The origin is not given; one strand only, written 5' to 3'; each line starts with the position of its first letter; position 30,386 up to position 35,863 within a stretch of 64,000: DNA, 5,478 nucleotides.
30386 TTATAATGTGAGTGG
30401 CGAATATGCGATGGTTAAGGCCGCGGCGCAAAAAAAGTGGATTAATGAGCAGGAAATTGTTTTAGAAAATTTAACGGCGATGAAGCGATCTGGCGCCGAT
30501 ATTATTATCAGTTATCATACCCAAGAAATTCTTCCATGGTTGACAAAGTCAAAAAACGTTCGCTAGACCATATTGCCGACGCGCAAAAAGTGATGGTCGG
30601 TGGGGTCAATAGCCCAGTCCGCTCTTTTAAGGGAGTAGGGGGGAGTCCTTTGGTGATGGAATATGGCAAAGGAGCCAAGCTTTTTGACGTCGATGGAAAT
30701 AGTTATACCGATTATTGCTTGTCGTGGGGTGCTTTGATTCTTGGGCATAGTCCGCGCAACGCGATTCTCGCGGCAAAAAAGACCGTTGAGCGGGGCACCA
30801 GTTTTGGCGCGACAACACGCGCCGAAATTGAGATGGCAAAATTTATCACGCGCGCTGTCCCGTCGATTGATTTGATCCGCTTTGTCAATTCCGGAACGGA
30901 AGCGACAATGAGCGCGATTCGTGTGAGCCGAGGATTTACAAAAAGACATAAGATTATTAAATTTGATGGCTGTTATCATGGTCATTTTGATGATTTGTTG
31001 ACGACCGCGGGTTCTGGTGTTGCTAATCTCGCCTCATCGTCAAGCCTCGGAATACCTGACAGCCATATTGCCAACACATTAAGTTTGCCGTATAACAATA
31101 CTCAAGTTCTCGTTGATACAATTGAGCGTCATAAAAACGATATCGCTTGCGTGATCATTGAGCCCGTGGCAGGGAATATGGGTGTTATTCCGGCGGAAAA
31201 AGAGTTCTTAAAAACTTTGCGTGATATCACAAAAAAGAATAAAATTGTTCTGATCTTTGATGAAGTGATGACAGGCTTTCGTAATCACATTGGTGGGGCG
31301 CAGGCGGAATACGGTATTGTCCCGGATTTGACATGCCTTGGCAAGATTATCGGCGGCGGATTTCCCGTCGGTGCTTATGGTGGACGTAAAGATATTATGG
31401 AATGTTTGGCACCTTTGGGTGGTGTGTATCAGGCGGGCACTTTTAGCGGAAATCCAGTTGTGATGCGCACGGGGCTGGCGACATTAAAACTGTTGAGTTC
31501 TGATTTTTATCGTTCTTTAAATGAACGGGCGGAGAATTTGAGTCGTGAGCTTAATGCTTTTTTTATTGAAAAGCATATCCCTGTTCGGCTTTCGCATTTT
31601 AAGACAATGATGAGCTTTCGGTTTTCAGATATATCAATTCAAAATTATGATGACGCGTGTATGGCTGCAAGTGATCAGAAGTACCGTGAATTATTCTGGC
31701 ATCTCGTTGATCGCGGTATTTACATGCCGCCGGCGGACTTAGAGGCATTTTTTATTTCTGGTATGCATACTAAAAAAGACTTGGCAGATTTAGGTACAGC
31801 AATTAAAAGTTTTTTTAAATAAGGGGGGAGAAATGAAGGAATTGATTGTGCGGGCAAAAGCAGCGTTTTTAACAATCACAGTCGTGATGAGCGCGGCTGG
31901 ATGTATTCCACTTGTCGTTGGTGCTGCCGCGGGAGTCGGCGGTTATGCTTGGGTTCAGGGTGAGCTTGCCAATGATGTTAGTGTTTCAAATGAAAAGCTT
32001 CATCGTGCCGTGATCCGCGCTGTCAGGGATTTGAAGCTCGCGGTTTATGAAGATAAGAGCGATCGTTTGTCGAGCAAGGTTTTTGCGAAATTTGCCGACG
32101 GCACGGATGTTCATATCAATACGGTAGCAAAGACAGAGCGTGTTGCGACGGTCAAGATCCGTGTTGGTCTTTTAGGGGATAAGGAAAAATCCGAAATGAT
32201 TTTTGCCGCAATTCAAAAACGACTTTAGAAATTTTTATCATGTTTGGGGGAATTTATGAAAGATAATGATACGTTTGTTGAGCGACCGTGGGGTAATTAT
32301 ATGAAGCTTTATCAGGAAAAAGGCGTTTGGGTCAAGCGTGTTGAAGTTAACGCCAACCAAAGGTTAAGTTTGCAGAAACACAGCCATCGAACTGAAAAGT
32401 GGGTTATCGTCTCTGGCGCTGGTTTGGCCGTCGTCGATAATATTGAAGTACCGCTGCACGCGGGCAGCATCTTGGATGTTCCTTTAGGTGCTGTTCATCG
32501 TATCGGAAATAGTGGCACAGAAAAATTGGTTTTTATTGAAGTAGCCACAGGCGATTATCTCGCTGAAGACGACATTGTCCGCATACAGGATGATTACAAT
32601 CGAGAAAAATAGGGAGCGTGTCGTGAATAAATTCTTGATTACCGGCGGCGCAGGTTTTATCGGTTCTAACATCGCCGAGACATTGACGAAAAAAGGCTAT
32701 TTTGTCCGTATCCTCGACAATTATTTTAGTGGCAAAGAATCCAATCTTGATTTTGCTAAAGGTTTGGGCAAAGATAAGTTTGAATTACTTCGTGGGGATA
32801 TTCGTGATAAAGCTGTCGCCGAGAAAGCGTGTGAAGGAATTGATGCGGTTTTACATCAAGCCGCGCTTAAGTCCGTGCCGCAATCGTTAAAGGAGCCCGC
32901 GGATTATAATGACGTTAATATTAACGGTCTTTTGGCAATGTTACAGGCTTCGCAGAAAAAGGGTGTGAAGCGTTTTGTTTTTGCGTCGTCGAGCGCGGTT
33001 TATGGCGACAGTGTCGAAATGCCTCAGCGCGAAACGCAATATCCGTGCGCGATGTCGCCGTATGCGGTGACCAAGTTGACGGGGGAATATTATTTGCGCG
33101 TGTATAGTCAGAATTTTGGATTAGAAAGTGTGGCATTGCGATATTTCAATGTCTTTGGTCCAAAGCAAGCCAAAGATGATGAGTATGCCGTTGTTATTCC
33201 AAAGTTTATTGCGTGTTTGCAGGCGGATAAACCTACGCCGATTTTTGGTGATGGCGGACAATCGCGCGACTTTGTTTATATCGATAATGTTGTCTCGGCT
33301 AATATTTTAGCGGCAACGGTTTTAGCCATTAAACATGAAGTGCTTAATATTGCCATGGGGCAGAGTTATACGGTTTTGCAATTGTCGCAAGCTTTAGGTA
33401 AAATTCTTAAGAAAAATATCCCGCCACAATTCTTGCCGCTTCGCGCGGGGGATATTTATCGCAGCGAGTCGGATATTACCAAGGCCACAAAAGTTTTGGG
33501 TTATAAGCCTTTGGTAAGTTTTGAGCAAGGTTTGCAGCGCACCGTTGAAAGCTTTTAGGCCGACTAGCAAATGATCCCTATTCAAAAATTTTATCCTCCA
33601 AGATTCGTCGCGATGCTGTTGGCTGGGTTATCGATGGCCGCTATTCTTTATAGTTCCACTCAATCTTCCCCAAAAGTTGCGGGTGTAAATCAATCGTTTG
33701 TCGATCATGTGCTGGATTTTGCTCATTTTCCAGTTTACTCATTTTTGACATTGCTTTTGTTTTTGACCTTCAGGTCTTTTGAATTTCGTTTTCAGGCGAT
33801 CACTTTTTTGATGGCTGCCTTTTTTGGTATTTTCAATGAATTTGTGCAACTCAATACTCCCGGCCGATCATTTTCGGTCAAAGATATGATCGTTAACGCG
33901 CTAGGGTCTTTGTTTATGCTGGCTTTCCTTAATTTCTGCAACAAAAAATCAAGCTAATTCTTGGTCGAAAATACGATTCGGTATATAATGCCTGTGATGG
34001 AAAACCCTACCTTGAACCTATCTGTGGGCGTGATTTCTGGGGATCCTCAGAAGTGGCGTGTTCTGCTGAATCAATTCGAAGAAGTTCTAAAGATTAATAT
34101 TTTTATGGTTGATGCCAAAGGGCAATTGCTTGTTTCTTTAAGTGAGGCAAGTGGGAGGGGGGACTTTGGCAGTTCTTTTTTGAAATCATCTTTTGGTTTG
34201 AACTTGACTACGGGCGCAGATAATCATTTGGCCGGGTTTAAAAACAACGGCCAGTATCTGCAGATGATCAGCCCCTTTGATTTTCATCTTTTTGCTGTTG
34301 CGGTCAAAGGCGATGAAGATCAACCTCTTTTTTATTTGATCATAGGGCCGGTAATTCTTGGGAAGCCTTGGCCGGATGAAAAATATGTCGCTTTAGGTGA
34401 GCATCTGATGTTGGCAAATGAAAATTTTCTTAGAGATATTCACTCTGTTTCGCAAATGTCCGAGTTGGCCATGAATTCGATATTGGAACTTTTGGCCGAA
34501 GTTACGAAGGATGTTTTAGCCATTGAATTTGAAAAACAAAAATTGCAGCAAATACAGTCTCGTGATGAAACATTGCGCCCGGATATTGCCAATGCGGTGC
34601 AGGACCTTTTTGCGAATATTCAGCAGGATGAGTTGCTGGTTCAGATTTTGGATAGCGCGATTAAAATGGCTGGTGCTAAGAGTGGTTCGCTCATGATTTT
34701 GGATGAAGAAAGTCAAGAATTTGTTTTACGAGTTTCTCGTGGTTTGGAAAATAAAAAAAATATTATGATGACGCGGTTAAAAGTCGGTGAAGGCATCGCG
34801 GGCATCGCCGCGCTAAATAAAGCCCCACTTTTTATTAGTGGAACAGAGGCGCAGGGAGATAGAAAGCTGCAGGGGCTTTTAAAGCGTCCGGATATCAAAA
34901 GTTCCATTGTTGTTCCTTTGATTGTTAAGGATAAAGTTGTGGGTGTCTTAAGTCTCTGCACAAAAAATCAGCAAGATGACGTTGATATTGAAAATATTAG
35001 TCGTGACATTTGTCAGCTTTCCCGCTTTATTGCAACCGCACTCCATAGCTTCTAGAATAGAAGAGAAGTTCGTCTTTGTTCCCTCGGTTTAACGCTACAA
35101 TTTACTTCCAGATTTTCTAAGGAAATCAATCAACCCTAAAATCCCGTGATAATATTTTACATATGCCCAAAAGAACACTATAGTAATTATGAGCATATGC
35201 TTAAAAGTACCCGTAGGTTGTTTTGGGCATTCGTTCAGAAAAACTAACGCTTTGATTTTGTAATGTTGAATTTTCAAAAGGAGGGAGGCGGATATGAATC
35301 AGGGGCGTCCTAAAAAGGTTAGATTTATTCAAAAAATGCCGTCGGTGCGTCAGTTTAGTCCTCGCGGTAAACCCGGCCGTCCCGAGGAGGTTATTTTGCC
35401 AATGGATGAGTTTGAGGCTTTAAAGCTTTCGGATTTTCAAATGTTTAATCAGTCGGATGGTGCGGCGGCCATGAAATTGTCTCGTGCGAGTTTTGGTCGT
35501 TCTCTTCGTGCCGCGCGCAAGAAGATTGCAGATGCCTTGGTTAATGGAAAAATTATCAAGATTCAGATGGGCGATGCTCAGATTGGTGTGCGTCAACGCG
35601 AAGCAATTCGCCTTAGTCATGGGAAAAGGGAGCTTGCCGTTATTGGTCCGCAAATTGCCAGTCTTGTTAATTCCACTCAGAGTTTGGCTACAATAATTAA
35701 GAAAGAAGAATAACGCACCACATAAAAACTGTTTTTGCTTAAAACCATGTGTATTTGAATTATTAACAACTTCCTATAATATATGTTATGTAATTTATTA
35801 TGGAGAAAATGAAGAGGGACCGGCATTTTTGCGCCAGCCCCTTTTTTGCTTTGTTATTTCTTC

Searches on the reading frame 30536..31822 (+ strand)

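Call 72: search_protein_families(library=pfam, proteins=[window:30536-31822:+], max_evalue=0.00001)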
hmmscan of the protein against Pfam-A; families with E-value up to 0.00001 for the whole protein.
window:30536-31822:+ (428 aa): 1 family
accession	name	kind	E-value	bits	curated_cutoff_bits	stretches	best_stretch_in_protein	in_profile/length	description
PF00202.27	Aminotran_3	-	7.1e-66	223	30.5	1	38-341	10-328/403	Aminotransferase class-III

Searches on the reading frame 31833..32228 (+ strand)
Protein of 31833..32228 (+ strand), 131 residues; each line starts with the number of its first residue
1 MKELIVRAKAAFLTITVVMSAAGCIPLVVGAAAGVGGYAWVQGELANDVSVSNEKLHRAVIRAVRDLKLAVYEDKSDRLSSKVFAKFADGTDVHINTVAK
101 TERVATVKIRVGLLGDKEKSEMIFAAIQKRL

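Call 72: search_protein_families(library=pfam, proteins=[window:31833-32228:+], max_evalue=0.00001)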
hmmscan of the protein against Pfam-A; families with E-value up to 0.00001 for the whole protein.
window:31833-32228:+ (131 aa): 1 family
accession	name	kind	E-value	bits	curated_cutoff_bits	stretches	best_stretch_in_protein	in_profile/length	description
PF12092.13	DUF3568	-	2.2e-25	89.6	23.2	1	10-129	5-123/124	Protein of unknown function (DUF3568)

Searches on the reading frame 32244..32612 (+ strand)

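Call 72: search_protein_families(library=pfam, proteins=[window:32244-32612:+], max_evalue=0.00001)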
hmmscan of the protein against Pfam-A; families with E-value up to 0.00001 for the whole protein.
window:32244-32612:+ (122 aa): 2 families
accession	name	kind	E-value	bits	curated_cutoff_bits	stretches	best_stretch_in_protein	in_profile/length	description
PF01050.24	MannoseP_isomer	-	4.1e-29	101.5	23.6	1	10-116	10-116/116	Mannose-6-phosphate isomerase C-terminal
PF07883.17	Cupin_2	-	3.6e-08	33.4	27.2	1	34-100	4-69/70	Cupin domain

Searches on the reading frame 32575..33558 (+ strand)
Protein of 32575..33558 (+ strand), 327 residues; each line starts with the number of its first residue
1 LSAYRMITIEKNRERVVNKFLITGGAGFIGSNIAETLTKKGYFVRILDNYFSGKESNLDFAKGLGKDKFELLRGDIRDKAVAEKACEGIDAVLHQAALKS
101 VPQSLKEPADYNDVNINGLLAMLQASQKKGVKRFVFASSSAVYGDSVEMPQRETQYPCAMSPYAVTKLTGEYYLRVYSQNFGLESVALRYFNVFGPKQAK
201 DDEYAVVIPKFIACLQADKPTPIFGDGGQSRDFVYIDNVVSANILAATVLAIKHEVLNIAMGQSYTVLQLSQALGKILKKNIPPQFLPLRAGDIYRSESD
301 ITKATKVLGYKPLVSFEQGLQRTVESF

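Call 72: search_protein_families(library=pfam, proteins=[window:32575-33558:+], max_evalue=0.00001)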
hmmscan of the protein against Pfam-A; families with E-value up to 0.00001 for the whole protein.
window:32575-33558:+ (327 aa): 8 families
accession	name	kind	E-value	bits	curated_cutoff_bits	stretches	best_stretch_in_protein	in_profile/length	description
PF01370.27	Epimerase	-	1.6e-59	201.7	20.9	1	21-260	2-240/240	NAD dependent epimerase/dehydratase family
PF16363.11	GDP_Man_Dehyd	-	3.9e-55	188.1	27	1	21-323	1-332/332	GDP-mannose 4,6 dehydratase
PF01073.25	3Beta_HSD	-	4.4e-30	105.1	22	1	21-265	1-246/280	3-beta hydroxysteroid dehydrogenase/isomerase family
PF02719.21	Polysacc_synt_2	-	4.8e-19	69.1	20.2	1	21-292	2-266/293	Polysaccharide biosynthesis protein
PF04321.23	RmlD_sub_bind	-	5.5e-10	39.2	27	1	19-181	2-143/287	RmlD substrate binding domain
PF07993.18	NAD_binding_4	-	6.1e-10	39.1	20.1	1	66-242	60-257/258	Male sterility protein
PF13460.12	NAD_binding_10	-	3.5e-09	37.2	27.2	1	24-175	1-132/184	NAD(P)H-binding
PF05368.20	NmrA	-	2.1e-08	34.6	27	1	19-139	4-107/298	NmrA-like family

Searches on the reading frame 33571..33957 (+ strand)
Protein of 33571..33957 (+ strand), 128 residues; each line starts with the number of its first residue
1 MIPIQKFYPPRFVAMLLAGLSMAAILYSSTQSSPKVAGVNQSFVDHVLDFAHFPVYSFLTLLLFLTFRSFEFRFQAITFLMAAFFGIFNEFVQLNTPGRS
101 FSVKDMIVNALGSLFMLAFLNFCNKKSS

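Call 73: search_protein_families(library=pfam, proteins=[window:33571-33957:+], max_evalue=0.00001)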
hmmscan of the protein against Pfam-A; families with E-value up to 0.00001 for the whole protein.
window:33571-33957:+ (128 aa): 1 family
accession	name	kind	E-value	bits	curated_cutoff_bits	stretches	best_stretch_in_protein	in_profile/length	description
PF04892.17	VanZ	-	1.2e-09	39.3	30.1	1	42-122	55-124/126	VanZ like family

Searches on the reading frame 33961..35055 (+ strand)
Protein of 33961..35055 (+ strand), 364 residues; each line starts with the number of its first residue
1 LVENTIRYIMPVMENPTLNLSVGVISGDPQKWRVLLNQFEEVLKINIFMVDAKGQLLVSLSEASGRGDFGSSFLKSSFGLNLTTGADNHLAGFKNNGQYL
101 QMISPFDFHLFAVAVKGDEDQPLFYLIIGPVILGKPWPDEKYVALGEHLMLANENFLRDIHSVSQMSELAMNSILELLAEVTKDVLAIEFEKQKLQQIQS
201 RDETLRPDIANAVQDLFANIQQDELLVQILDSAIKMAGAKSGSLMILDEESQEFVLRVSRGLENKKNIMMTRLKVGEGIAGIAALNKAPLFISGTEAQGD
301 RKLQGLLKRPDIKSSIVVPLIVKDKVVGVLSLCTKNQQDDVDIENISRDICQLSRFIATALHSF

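Call 73: search_protein_families(library=pfam, proteins=[window:33961-35055:+], max_evalue=0.00001)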
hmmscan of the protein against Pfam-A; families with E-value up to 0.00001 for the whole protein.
window:33961-35055:+ (364 aa): 4 families
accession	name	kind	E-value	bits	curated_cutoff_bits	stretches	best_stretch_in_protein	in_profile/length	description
PF13185.12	GAF_2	-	1.6e-13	51.5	28.6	1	223-344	5-122/136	GAF domain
PF01590.32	GAF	-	1e-10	42.7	22.4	1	223-343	3-119/133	GAF domain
PF10114.15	PocR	-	1.4e-07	31.8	23.9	1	28-185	4-157/162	Sensory domain found in PocR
PF13492.12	GAF_3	-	1.8e-06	28.8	27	1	222-338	2-106/129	GAF domain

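Call 75: find_homologous_proteins(query=window:33961-35055:+, max_evalue=1e-60)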
Query window:33961-35055:+ (364 aa): 31 proteins with E <= 1e-60 among 5612 candidates.
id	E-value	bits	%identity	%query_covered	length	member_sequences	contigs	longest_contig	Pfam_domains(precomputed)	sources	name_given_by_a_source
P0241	1.9e-223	759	100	97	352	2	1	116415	PF13185.13,PF01590.33,PF10114.16,PF13492.13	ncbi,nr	ncbi:MAG: GAF domain-containing protein [Candidatus Omnitrophica bacterium]|nr:GAF domain-containing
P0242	7.1e-194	661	86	97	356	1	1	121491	PF13185.13,PF01590.33,PF10114.16,PF13492.13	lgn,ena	-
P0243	3.4e-121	422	57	96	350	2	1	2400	PF13185.13,PF01590.33,PF10114.16,PF13492.13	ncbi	-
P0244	1.1e-120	421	56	98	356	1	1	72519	PF13185.13,PF01590.33,PF10114.16,PF13492.13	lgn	-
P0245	6.8e-119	415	55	97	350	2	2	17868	PF13185.13,PF01590.33,PF10114.16,PF13492.13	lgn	-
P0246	7.8e-118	411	53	97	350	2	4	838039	PF13185.13,PF01590.33,PF10114.16,PF13492.13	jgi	jgi:hypothetical protein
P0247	5.1e-117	409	56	97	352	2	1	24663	PF13185.13,PF01590.33,PF10114.16,PF13492.13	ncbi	-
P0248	2.1e-115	403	55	97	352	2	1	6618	PF13185.13,PF01590.33,PF10114.16,PF13492.13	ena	-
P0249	1.4e-114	401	54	96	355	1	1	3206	PF13185.13,PF01590.33,PF10114.16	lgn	-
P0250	3.6e-113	396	52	98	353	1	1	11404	PF13185.13,PF01590.33,PF10114.16,PF13492.13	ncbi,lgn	-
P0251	2.0e-111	390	55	98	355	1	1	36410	PF13185.13,PF01590.33,PF10114.16,PF13492.13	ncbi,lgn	-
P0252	4.9e-108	379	51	96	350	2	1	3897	PF13185.13,PF01590.33,PF10114.16,PF13492.13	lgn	-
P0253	4.5e-102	360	52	94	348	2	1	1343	PF13185.13,PF01590.33,PF10114.16,PF13492.13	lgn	-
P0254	4.1e-101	356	52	97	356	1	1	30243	PF13185.13,PF01590.33,PF10114.16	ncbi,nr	ncbi:MAG: GAF domain-containing protein [Candidatus Omnitrophica bacterium]|nr:GAF domain-containing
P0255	9.4e-98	345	49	97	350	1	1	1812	PF13185.13,PF01590.33,PF10114.16,PF13492.13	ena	-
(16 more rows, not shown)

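Call 76: find_encoding_contigs(protein=P0242, flank=10000, max_places=3)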
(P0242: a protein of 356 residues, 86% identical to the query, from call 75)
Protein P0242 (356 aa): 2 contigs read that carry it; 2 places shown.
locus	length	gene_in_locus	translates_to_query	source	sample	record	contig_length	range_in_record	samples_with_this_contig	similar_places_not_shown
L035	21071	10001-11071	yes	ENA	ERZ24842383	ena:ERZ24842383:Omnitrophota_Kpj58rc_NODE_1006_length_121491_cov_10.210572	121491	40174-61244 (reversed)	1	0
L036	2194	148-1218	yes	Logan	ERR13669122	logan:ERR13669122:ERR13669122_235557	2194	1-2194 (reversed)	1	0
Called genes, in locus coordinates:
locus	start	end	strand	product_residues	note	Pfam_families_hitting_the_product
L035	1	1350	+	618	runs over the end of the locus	PF02771:Acyl-CoA_dh_N, PF02770:Acyl-CoA_dh_M, PF00441:Acyl-CoA_dh_1, PF08028:Acyl-CoA_dh_2 (weak), PF21263:Acyl-CoA-dh_C (faint), PF21343:ACAD9-ACADV_C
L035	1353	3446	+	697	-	PF00027:cNMP_binding, PF01734:Patatin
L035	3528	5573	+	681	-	PF01379:Porphobil_deam, PF00590:TP_methylase, PF02602:HEM4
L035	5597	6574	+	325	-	PF00490:ALAD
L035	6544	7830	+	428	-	PF00202:Aminotran_3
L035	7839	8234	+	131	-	PF12092:DUF3568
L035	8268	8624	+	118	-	PF01050:MannoseP_isomer, PF07883:Cupin_2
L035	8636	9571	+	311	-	PF01073:3Beta_HSD, PF01370:Epimerase, PF02719:Polysacc_synt_2, PF04321:RmlD_sub_bind, PF05368:NmrA, PF07993:NAD_binding_4, PF13460:NAD_binding_10, PF16363:GDP_Man_Dehyd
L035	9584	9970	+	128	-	PF04892:VanZ-LLP1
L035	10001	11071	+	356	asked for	PF10114:PocR (weak), PF13185:GAF_2, PF13492:GAF_3 (faint), PF01590:GAF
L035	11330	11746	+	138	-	PF02001:DUF134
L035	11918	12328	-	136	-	PF01243:PNPOx_N, PF16242:Pyrid_ox_like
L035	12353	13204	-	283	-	PF02625:XdhC_CoxI, PF13478:XdhC_C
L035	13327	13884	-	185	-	PF00160:Pro_isomerase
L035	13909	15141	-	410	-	-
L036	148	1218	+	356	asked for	PF10114:PocR (weak), PF13185:GAF_2, PF13492:GAF_3 (faint), PF01590:GAF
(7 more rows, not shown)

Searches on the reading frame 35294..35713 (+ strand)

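Call 73: search_protein_families(library=pfam, proteins=[window:35294-35713:+], max_evalue=0.00001)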
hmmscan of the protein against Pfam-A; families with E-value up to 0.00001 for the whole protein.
window:35294-35713:+ (139 aa): 1 family
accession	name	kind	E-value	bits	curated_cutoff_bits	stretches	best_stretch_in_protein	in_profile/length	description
PF02001.22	DUF134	-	6.8e-25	87.9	27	1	3-96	4-96/98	Protein of unknown function DUF134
